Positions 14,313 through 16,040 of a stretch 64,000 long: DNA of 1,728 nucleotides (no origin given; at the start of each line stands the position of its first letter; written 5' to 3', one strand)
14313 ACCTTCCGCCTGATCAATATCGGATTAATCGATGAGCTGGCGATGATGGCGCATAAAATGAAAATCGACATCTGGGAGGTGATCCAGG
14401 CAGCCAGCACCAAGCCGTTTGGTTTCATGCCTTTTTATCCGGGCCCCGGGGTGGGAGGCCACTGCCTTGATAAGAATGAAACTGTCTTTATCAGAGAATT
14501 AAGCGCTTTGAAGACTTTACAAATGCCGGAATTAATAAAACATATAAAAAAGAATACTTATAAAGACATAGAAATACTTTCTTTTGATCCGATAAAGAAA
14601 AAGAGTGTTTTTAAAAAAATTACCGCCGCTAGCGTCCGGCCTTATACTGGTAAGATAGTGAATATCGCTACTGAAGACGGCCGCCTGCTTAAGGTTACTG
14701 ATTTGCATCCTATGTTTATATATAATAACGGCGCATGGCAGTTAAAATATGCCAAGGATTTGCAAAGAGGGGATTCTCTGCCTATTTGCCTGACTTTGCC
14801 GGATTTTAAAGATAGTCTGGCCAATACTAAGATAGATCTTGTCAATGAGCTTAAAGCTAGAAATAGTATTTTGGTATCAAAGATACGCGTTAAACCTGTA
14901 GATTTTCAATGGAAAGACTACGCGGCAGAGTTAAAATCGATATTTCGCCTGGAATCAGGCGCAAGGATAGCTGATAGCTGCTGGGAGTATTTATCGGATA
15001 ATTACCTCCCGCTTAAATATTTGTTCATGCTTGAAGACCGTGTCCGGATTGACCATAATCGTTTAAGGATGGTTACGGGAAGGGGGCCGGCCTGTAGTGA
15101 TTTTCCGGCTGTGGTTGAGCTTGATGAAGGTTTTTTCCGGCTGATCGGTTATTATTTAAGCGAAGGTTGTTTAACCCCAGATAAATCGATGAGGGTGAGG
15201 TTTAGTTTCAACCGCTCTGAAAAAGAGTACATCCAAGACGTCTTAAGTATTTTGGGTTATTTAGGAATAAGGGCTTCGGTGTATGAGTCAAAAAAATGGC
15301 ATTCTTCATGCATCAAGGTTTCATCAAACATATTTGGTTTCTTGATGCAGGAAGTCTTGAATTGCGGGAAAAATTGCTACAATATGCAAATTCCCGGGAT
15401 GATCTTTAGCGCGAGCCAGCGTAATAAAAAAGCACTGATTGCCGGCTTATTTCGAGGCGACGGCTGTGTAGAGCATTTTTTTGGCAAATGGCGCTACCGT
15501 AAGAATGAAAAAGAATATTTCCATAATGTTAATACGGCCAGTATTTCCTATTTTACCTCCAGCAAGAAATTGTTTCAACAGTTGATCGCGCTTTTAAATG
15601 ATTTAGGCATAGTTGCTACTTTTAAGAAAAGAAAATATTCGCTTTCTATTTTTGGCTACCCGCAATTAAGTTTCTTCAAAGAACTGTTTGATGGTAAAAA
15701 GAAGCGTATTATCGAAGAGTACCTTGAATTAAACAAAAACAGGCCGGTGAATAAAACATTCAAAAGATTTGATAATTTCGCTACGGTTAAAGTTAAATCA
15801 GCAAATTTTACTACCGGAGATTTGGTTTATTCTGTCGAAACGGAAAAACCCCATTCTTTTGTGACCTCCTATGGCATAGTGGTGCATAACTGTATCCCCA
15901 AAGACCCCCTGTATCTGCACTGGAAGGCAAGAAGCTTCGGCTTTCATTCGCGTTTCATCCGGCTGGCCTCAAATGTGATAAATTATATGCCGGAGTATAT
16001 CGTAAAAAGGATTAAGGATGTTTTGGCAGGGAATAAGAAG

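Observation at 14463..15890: Full-length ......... intein splits the catalytic cysteine of a WbpA/WecC-type nucleotide-sugar dehydrogenase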

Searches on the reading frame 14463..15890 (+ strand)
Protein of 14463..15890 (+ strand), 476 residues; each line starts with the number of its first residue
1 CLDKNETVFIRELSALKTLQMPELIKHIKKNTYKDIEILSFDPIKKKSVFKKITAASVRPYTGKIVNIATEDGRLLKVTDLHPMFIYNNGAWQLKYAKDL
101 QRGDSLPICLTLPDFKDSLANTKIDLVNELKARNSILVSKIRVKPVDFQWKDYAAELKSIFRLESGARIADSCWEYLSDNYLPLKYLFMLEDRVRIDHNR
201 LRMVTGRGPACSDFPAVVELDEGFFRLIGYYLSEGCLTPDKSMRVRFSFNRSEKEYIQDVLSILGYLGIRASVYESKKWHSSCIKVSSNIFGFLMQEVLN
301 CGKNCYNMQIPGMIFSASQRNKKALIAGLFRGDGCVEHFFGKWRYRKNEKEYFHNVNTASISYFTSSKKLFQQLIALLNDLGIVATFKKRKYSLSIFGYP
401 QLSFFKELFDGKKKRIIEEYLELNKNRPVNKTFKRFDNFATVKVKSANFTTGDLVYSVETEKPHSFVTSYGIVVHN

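Call 3: search_protein_families(library=pfam, proteins=[window:14463-15890:+], max_evalue=0.01)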
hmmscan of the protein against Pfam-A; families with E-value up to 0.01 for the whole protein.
window:14463-15890:+ (476 aa): 4 families
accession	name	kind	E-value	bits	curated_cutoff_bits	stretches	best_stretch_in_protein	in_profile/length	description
PF14528.11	LAGLIDADG_3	-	8.8e-15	55.2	22.5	2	322-390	3-55/82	LAGLIDADG-like domain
PF14890.11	Intein_splicing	-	1.5e-12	48.1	35.8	1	21-476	12-155/155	Intein splicing domain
PF14527.11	LAGLIDADG_WhiA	-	0.0025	18.3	23.2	0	227-295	5-72/93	WhiA LAGLIDADG-like domain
PF05204.19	Hom_end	-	0.0036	17.9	21.1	0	309-391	1-66/110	Homing endonuclease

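Call 4: search_protein_families(library=ncbifam, proteins=[window:14463-15890:+], max_evalue=0.01)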
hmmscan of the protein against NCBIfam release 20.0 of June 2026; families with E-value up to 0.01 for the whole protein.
window:14463-15890:+ (476 aa): 11 families
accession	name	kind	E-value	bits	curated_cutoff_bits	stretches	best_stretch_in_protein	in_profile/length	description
NF011303.0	PRK14715.1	equivalog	3.4e-29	100.6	1585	1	7-476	913-1376/1627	DNA-directed DNA polymerase II large subunit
NF045703.1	rSAM_Tes_intein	exception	7.7e-25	86.9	1700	1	32-476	200-610/1040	tetraether lipid synthase Tes, intein-containing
NF011491.0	PRK14898.1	equivalog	1.8e-12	46.1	783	1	33-353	121-368/860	DNA-directed RNA polymerase subunit A''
NF011302.0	PRK14714.1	equivalog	3.4e-10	38.1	1791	1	9-131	955-1074/1350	DNA-directed DNA polymerase II large subunit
NF038162.1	RtcB_rel_intein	exception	4.4e-10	38.2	1150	1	225-392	241-418/961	intein-containing RtcB family protein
TIGR01445.1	intein_Nterm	domain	3.2e-08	34.5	24.5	1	1-86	1-83/83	intein N-terminal splicing region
TIGR01443.1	intein_Cterm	domain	7.9e-07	29.1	15.6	1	455-476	2-23/24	intein C-terminal splicing region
NF038098.1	GyrA_w_intein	exception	0.00018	19.6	1850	1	228-389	243-388/1232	intein-containing DNA gyrase subunit A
NF005852.0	PRK07773.1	equivalog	0.00074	17.9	780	0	302-389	592-666/886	replicative DNA helicase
NF003159.0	PRK04132.1-4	equivalog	0.0014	16.8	999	0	61-114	119-173/852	replication factor C small subunit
NF003157.0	PRK04132.1-2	equivalog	0.0099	13.8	1103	0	59-107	107-156/864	replication factor C small subunit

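Call 8: search_solved_structures(query=window:14463-15890:+, max_evalue=0.01, show_alignments=2)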
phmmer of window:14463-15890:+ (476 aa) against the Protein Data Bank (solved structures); distinct sequences matched with E-value up to 0.01: 6.
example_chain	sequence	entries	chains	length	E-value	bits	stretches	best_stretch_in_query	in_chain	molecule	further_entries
2cw7_A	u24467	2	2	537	2.2e-14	56.3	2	217-337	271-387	Endonuclease PI-PkoII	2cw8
2lcj_A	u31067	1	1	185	2.6e-07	33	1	8-108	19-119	Pab polC intein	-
7oec_A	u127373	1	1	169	4.1e-06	29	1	7-108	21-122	DNA polymerase II large subunit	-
5bkh_A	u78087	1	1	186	7.5e-06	28.2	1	8-108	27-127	DNA polymerase II large subunit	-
5o9i_A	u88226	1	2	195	0.00087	21.4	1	2-118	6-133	Transcription initiation factor IIB,Transcription initiation factor IIB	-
6rpp_A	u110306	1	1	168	0.0011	21.1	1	35-108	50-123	Cell division control protein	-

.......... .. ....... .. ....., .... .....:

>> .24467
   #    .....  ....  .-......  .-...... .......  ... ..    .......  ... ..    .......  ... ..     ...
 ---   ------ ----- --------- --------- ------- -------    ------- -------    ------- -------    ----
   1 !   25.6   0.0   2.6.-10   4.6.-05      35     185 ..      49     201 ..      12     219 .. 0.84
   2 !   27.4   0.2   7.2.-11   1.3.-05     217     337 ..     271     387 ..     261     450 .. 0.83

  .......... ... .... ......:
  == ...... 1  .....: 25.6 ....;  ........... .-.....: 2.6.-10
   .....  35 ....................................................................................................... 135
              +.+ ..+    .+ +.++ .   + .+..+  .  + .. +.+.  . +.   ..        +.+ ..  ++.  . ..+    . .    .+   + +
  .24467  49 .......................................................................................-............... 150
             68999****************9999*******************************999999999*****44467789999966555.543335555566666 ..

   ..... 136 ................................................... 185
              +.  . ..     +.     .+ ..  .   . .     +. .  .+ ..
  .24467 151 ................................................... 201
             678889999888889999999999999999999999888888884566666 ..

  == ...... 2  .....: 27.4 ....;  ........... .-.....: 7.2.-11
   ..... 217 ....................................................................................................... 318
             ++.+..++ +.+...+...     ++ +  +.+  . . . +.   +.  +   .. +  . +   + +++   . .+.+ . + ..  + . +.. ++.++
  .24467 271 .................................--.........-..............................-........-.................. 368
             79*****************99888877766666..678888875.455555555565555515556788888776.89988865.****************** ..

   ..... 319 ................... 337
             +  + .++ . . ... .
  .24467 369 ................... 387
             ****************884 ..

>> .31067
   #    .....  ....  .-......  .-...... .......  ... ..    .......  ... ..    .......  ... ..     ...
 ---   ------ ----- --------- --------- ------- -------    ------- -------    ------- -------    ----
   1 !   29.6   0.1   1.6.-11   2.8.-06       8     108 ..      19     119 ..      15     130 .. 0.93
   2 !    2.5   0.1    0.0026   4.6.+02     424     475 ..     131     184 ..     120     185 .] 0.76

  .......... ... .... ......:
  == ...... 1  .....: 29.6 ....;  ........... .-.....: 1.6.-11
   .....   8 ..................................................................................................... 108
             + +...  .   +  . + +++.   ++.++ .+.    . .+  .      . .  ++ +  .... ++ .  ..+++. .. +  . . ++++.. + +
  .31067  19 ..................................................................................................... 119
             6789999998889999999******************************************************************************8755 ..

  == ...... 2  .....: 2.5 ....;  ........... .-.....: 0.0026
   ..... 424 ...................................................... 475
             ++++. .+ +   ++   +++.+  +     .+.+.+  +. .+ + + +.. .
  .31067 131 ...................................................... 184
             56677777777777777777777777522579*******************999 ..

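Call 15: find_homologous_proteins(query=window:14463-15890:+, max_evalue=0.00001)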
Query window:14463-15890:+ (476 aa): 54 proteins with E <= 0.00001 among 7157 candidates.
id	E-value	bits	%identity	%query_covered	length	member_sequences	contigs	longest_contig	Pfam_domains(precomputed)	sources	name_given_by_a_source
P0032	1.2e-258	876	92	86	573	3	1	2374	PF14528.12,PF03720.23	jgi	-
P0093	8.1e-181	620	65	86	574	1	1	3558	PF14528.12,PF03720.23,PF14890.12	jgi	jgi:hypothetical protein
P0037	4.8e-178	611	63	87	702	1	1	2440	PF00984.25,PF03446.22,PF14528.12,PF03721.21,PF14890.12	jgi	-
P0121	1.0e-164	567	88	61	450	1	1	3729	PF14528.12,PF03720.23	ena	-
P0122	4.1e-156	538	68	71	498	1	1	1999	PF14528.12,PF03720.23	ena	-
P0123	5.4e-96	340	42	93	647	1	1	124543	PF14528.12,PF03720.23,PF14890.12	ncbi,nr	ncbi:MAG: UDP binding domain-containing protein [Candidatus Omnitrophota bacterium]|nr:UDP binding d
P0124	1.2e-93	333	38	100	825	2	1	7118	PF00984.25,PF03446.22,PF14528.12,PF03721.21,PF14890.12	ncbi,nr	ncbi:MAG: nucleotide sugar dehydrogenase, partial [Anaerolineae bacterium]|nr:nucleotide sugar dehyd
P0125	3.7e-92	328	40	100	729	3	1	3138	PF00984.25,PF14528.12,PF03720.23,PF14890.12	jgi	jgi:UDP-glucose 6-dehydrogenase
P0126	2.7e-88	315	38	100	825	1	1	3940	PF00984.25,PF03446.22,PF14528.12,PF03721.21,PF14890.12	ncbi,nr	ncbi:MAG: nucleotide sugar dehydrogenase, partial [Anaerolineales bacterium]|nr:nucleotide sugar deh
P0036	6.3e-87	310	78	28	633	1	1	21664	PF00984.25,PF03446.22,PF03721.21,PF03720.23,PF14890.12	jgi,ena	-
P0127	1.1e-82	296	45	74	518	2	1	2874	PF14528.12,PF03720.23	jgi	-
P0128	3.1e-82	295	38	93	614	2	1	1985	PF14528.12,PF03720.23,PF14890.12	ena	-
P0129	2.2e-80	289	41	93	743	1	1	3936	PF00984.25,PF14528.12,PF03720.23,PF14890.12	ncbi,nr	ncbi:MAG: hypothetical protein J2P31_02040, partial [Blastocatellia bacterium]|nr:hypothetical prote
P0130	2.4e-80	289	40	91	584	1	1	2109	PF14528.12,PF03720.23,PF14890.12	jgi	-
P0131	3.4e-78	282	37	93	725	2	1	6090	PF00984.25,PF14528.12,PF03720.23,PF14890.12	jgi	jgi:UDP-glucose 6-dehydrogenase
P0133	6.1e-75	271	36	100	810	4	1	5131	PF00984.25,PF14528.12,PF03721.21,PF14890.12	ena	-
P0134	6.3e-74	268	37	93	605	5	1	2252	PF14528.12,PF03720.23,PF14890.12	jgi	jgi:hypothetical protein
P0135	2.3e-73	266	73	36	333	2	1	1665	PF14528.12,PF03720.23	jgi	-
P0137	1.0e-71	260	36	100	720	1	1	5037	PF00984.25,PF14528.12,PF03720.23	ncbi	ncbi:MAG: UDP binding domain-containing protein, partial [Gemmatimonadota bacterium]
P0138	1.3e-68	250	69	36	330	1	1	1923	PF14528.12,PF03720.23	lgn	-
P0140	2.8e-68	249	40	71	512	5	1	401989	PF14528.12,PF03720.23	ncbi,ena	-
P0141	3.1e-68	249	37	84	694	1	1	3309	PF00984.25,PF03446.22,PF14528.12,PF03721.21,PF14890.12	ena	-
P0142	2.5e-65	239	34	95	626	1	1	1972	PF14528.12,PF03720.23,PF14890.12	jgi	jgi:hypothetical protein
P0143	3.8e-64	235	41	62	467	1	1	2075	PF14528.12,PF03720.23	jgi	jgi:hypothetical protein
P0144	5.7e-63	231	37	83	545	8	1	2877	PF14528.12,PF03720.23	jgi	jgi:UDP-glucose 6-dehydrogenase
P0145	6.3e-60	221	38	74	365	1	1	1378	PF14528.12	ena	-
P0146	6.0e-58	215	34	84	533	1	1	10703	PF14528.12,PF14527.12,PF03720.23,PF14890.12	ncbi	-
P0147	3.1e-57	212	35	83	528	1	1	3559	PF14528.12,PF03720.23,PF14890.12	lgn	-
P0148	4.5e-57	212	39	64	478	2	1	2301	PF14528.12,PF03720.23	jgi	jgi:hypothetical protein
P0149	4.8e-56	209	32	100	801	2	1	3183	PF00984.25,PF14528.12,PF03721.21,PF03720.23,PF14890.12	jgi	jgi:UDP-N-acetyl-D-mannosaminuronate dehydrogenase/intein/homing endonuclease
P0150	1.1e-46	178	28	100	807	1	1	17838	PF00984.25,PF03446.22,PF14528.12,PF03721.21,PF03720.23,PF14890.12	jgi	jgi:UDP-N-acetyl-D-mannosaminuronate dehydrogenase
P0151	1.8e-36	144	32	88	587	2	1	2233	PF14528.12,PF03720.23,PF14890.12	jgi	jgi:UDPglucose 6-dehydrogenase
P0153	2.0e-23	101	26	100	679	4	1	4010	PF00984.25,PF14528.12,PF03720.23,PF14890.12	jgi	jgi:UDPglucose 6-dehydrogenase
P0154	1.4e-22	98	28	100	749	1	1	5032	PF00984.25,PF14528.12,PF03721.21,PF14890.12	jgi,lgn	jgi:UDPglucose 6-dehydrogenase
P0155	1.6e-20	91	38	26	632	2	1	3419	PF00984.25,PF14528.12,PF14890.12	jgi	-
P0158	1.3e-12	65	31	37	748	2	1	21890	PF01458.24,PF19295.6,PF14528.12,PF13403.12,PF14890.12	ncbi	-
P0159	3.3e-11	61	26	55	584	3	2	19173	PF14528.12,PF14890.12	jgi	-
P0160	2.1e-10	58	26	60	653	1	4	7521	PF12367.14,PF02775.27,PF14528.12,PF14890.12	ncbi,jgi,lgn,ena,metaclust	metaclust:\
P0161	1.8e-9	55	39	24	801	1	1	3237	PF14528.12,PF14890.12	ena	-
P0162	1.8e-9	55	29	55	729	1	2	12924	PF00534.27,PF14528.12,PF13692.13,PF14890.12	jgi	jgi:glycosyltransferase involved in cell wall biosynthesis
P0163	8.1e-9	53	26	55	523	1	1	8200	PF14528.12,PF00203.27,PF14890.12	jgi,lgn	jgi:ribosomal protein S19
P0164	1.1e-8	52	33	37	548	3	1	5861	PF01458.24,PF14528.12,PF14890.12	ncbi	ncbi:MAG: SufD family Fe-S cluster assembly protein, partial [Candidatus Micrarchaeaceae archaeon]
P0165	5.4e-8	50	37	24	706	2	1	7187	PF04321.24,PF16363.12,PF01073.26,PF07993.19,PF14528.12,PF01370.28,PF14890.12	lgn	-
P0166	2.9e-7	48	28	54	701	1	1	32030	PF01946.24,PF01266.31,PF00890.31,PF07992.21,PF00070.34,PF13738.13,PF03486.21,PF14528.12,PF01134.29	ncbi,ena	-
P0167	3.4e-7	48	34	24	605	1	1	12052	PF00984.25,PF14528.12,PF03720.23,PF14890.12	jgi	jgi:UDP-glucose 6-dehydrogenase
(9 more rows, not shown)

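Call 29: find_related_loci(query=A1, collection=genome_contigs, flank=6000)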
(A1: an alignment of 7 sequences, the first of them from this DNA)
Query A1 (476 aa) in genome_contigs; peptide patterns used: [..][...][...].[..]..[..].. (x = any residue, [..] = any of these).
599 stretches matched a pattern (row limit reached: there are more); 494 encode a relative of the query (tblastn E <= 1e-3); the best 80 are kept; 80 distinct loci.
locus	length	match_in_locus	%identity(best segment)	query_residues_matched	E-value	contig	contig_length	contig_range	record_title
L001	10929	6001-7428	65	1-476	0e+0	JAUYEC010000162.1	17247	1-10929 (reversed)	MAG: Candidatus Omnitrophota bacterium isolate C20_metabat.bin.9 C20_k141_207463, whole genome shotgun sequence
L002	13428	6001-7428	63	1-476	0e+0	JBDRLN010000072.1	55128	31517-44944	MAG: Candidatus Omnitrophota bacterium isolate MEGAHIT-group-1.780 k141_8716920, whole genome shotgun sequence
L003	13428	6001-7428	61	1-476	0e+0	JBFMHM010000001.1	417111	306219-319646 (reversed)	MAG: Candidatus Omnitrophota bacterium isolate MAG323 MAG323_1, whole genome shotgun sequence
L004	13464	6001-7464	44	1-476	2e-117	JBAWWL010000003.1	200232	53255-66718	MAG: Candidatus Omnitrophota bacterium isolate ELA036 MAG036_3, whole genome shotgun sequence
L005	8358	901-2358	41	1-476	3e-113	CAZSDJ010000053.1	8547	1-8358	MAG TPA_asm: uncultured Planctomycetia bacterium isolate SRP141376_co2_332 genome assembly, contig: NODE_15050_length_85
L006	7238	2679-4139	41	1-476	6e-112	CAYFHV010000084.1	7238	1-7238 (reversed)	MAG TPA_asm: uncultured Planctomycetia bacterium isolate ERP013524_co1_43 genome assembly, contig: NODE_2621_length_7238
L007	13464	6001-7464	41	1-476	3e-111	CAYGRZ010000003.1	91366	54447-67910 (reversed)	MAG TPA_asm: uncultured Planctomycetia bacterium isolate ERP119294_co1_123 genome assembly, contig: NODE_232_length_9136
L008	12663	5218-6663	40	1-476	2e-108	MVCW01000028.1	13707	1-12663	MAG: Candidatus Omnitrophica bacterium 4484_171 ex4484_171_scaffold_3819, whole genome shotgun sequence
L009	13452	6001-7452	39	1-476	1e-105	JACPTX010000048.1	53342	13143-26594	MAG: Candidatus Omnitrophota bacterium isolate NC_groundwater_743_Ag_S-0.65um_67_24 S37_SO-6_scaffold_422665, whole geno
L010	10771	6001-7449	41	1-476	1e-104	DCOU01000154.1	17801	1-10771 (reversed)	MAG TPA_asm: Candidatus Omnitrophica bacterium UBA1562 UBA1562_contig_37946, whole genome shotgun sequence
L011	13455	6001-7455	39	1-476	1e-102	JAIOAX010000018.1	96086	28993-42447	MAG: Chloroflexota bacterium isolate S1bins75 c_000000000018, whole genome shotgun sequence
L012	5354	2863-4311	38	1-476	3e-101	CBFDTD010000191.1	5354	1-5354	MAG TPA_asm: uncultured bacterium isolate SRR6823440_binner13_Refined_23 genome assembly, contig: ERZ650341.11073, whole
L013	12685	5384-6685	40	35-476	3e-101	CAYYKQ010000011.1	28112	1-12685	MAG TPA_asm: uncultured Anaerolineae bacterium isolate binchicken_co349_104 genome assembly, contig: NODE_305_length_281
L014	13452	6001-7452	37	1-476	2e-99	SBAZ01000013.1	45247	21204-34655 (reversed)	MAG: Planctomycetales bacterium isolate Bin_23_1_1 Hy_contig20020, whole genome shotgun sequence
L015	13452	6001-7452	38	1-476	1e-98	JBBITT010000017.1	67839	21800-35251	MAG: Chloroflexota bacterium isolate RVF170221_bin_402 NODE_546_length_67839_cov_19.965051, whole genome shotgun sequenc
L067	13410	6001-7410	32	1-476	1e-61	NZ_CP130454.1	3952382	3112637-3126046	Candidatus Fervidibacter sacchari strain PD1 chromosome, complete genome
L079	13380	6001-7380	30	1-476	8e-51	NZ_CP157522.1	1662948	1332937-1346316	Methanothermococcus sp. Ax23 chromosome, complete genome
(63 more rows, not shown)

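Call 61: search_protein_families(library=pfam, proteins=[L067:5536-9183:+], max_evalue=0.00001)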
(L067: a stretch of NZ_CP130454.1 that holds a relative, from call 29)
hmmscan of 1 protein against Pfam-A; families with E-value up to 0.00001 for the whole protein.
L067:5536-9183:+ (1216 aa): 5 families
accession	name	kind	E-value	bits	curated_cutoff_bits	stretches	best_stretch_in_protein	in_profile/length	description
PF02769.27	AIRS_C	-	6.6e-59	199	23.1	2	668-822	1-154/156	AIR synthase related protein, C-terminal domain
PF00586.29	AIRS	-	6.4e-46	155.8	24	2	908-1026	3-111/112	AIR synthase related protein, N-terminal domain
PF14890.11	Intein_splicing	-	2.3e-15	57.1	35.8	1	207-625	35-155/155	Intein splicing domain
PF18072.6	FGAR-AT_linker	-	1.1e-13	51.8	26.6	1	9-49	6-49/50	Formylglycinamide ribonucleotide amidotransferase linker domain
PF14528.11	LAGLIDADG_3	-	5.6e-11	43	22.5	1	467-522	4-55/82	LAGLIDADG-like domain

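Call 80: search_protein_representatives(protein=window:14463-15890:+)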
Query: 476 residues. Proteins with E-value up to 0.001 (for the whole library): 1529; up to 1e-10: 274; up to 1e-30: 67. The best 150 are listed.
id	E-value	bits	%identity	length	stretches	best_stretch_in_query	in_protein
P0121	3.3e-165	566.7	88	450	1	189-476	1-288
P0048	4.8e-108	378.3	44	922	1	1-476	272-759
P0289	6.0e-102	358.2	43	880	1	1-476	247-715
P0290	1.2e-100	353.9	45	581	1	57-476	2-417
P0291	1.2e-92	327.6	42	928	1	35-476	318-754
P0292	1.6e-90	320.5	42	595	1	38-476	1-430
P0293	6.5e-89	315.2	41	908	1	34-476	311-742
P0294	1.5e-86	307.4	40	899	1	1-476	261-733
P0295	7.5e-85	301.8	43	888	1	34-476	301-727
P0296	2.2e-81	290.4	39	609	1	34-476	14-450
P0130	7.5e-81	288.7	42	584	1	44-476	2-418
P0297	4.8e-79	282.7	40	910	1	33-476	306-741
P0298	7.5e-79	282.1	36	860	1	1-476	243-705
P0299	1.5e-77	277.7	38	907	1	35-476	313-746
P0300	5.1e-76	272.7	38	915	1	35-476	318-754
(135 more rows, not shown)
